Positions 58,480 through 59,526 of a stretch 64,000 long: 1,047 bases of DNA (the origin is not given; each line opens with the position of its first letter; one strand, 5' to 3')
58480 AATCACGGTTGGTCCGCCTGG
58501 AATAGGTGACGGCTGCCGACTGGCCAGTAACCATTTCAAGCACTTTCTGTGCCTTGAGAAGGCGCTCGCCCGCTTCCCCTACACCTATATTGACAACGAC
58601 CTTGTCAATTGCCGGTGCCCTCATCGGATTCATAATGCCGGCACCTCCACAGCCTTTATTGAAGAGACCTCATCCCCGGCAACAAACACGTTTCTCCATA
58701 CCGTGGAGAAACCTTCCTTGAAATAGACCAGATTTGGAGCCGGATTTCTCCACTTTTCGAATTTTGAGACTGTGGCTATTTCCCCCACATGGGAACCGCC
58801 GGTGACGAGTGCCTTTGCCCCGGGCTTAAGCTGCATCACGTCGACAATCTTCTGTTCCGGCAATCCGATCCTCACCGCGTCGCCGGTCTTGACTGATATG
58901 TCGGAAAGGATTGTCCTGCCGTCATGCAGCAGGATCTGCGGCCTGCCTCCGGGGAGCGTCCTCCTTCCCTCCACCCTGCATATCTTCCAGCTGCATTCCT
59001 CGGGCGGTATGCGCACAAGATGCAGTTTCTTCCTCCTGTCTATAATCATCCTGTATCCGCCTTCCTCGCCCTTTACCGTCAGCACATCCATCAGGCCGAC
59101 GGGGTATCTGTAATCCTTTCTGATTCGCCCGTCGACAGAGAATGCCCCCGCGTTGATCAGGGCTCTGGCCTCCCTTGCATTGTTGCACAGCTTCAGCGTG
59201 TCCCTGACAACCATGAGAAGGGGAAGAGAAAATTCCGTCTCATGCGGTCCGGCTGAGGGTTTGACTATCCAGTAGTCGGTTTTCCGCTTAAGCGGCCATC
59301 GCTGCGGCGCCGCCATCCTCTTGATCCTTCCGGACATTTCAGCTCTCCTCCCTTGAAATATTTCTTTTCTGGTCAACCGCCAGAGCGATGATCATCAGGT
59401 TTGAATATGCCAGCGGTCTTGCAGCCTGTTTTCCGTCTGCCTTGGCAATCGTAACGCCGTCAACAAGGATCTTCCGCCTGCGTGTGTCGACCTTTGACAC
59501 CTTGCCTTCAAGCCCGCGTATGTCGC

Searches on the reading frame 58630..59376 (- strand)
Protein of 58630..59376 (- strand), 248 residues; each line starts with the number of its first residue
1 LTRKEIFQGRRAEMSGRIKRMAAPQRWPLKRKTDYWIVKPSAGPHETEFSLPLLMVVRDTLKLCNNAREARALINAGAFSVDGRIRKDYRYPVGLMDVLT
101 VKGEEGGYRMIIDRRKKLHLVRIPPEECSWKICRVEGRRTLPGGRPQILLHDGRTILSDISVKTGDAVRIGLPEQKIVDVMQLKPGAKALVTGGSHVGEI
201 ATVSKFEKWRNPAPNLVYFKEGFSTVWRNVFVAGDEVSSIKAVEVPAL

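Call 51: search_protein_families(library=pfam, proteins=[window:58630-59376:-], max_evalue=0.001)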
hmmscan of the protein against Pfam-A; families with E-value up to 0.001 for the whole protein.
window:58630-59376:- (248 aa): 3 families
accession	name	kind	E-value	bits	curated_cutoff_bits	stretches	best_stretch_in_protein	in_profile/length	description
PF00900.26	Ribosomal_S4e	-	1.1e-22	80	25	1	108-177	5-75/75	Ribosomal family S4e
PF08071.17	RS4NT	-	1.2e-11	44.9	27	1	18-47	7-36/37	RS4NT (NUC023) domain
PF01479.30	S4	-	1.8e-08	34.4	22.8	1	56-99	6-48/48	S4 domain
